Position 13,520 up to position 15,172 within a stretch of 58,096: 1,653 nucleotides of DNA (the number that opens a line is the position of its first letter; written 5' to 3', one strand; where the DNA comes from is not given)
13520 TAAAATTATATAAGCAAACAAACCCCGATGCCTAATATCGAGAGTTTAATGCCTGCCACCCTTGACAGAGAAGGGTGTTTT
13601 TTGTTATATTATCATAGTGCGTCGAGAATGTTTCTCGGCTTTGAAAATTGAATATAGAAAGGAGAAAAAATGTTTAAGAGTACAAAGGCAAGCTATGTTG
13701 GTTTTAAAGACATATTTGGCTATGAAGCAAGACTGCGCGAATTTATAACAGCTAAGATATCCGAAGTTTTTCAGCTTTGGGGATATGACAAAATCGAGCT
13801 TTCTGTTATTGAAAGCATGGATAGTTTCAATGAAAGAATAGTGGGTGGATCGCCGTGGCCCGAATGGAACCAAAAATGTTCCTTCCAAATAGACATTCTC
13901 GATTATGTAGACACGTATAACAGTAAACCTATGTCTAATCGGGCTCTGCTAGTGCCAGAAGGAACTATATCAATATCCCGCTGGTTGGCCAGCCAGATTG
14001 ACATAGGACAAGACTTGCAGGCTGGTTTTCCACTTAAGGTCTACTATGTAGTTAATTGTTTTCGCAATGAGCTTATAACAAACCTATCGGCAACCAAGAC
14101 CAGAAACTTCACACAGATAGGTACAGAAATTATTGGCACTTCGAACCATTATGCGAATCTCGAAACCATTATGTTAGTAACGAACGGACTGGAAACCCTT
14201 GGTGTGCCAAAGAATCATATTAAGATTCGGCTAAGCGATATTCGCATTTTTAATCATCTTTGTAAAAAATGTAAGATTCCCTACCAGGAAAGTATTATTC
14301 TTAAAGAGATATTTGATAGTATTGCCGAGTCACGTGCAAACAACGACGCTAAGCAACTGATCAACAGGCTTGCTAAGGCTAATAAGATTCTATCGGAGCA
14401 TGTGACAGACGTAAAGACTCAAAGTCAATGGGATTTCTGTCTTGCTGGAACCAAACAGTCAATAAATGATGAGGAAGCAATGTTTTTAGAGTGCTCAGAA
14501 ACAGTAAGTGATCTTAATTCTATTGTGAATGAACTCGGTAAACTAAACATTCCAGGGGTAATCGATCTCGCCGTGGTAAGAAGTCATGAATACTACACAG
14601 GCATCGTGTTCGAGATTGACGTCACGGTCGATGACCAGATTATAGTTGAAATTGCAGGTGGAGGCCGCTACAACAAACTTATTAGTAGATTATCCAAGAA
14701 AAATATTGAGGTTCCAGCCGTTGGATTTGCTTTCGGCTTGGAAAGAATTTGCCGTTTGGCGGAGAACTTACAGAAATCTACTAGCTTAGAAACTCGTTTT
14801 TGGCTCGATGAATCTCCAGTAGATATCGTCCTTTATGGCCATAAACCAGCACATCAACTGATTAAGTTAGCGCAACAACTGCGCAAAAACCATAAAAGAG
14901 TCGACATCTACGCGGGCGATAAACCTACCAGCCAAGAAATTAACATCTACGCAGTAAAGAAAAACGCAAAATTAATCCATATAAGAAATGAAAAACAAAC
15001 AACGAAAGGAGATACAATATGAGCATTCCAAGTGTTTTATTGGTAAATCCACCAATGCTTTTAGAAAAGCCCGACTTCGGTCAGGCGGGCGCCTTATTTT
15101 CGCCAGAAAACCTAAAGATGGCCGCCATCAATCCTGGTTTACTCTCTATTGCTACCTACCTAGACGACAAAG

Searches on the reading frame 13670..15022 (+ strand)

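Call 7: search_protein_families(library=pfam, proteins=[window:13670-15022:+], max_evalue=0.1)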
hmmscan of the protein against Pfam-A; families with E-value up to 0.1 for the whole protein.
window:13670-15022:+ (450 aa): 4 families
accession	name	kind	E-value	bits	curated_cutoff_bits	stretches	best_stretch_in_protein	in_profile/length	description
PF13393.11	tRNA-synt_His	-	4.3e-37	128.4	25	1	11-360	1-308/308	Histidyl-tRNA synthetase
PF00587.30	tRNA-synt_2b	-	5e-06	27.1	29.3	1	120-330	35-136/179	tRNA synthetase class II core domain (G, H, P, S and T)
PF01409.25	tRNA-synt_2d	-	0.00033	20.7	19.8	0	278-366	138-228/246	tRNA synthetases class II core domain (F)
PF00152.25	tRNA-synt_2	-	0.0023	17.5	25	1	123-174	93-136/308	tRNA synthetases class II (D, K and N)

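Call 8: search_protein_families(library=ncbifam, proteins=[window:13670-15022:+], max_evalue=0.1)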
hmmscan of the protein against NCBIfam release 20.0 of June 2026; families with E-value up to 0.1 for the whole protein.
window:13670-15022:+ (450 aa): 25 families
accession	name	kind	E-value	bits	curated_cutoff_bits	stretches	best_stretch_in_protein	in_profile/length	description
TIGR00442.1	hisS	equivalog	2.8e-58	197.8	286.75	1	11-447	5-389/406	histidine--tRNA ligase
TIGR00443.1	hisZ_biosyn_reg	equivalog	1.4e-44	152.5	271.65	2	94-365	65-313/314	ATP phosphoribosyltransferase regulatory subunit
NF008940.0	PRK12292.2-3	equivalog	2e-36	125.6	450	1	11-437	8-389/404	ATP phosphoribosyltransferase regulatory subunit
NF008936.0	PRK12292.1-3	equivalog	6e-29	101.1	492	2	94-445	77-398/406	ATP phosphoribosyltransferase regulatory subunit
NF009085.0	PRK12420.1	equivalog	3.3e-26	92.6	540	1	11-437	9-392/426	histidine--tRNA ligase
NF008941.0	PRK12292.2-4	equivalog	5.5e-25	88.1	447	1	94-413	78-362/393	ATP phosphoribosyltransferase regulatory subunit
NF009086.0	PRK12421.1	equivalog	1.3e-20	73.7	318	1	141-409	118-356/389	ATP phosphoribosyltransferase regulatory subunit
NF008939.0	PRK12292.2-1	equivalog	1.3e-19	70.2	335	2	94-373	72-331/391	ATP phosphoribosyltransferase regulatory subunit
NF008953.0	PRK12295.1-6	equivalog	5.9e-19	68.3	384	2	303-362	320-377/384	ATP phosphoribosyltransferase regulatory subunit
NF008945.0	PRK12292.3-3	equivalog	2e-18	66.7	409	2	126-438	93-357/368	ATP phosphoribosyltransferase regulatory subunit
NF008935.0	PRK12292.1-1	equivalog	1.5e-17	63.6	350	1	141-377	115-330/382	ATP phosphoribosyltransferase regulatory subunit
NF008938.0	PRK12292.1-6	equivalog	8.8e-17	61.1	833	1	3-369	3-329/420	ATP phosphoribosyltransferase regulatory subunit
NF008942.0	PRK12292.2-5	equivalog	7.5e-16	57.8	643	1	11-408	14-365/434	ATP phosphoribosyltransferase regulatory subunit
NF008943.0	PRK12292.3-1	equivalog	3e-15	56.2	690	2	118-364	110-330/403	ATP phosphoribosyltransferase regulatory subunit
NF008951.0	PRK12295.1-4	equivalog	7.5e-13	48.1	364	1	272-363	279-369/374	ATP phosphoribosyltransferase regulatory subunit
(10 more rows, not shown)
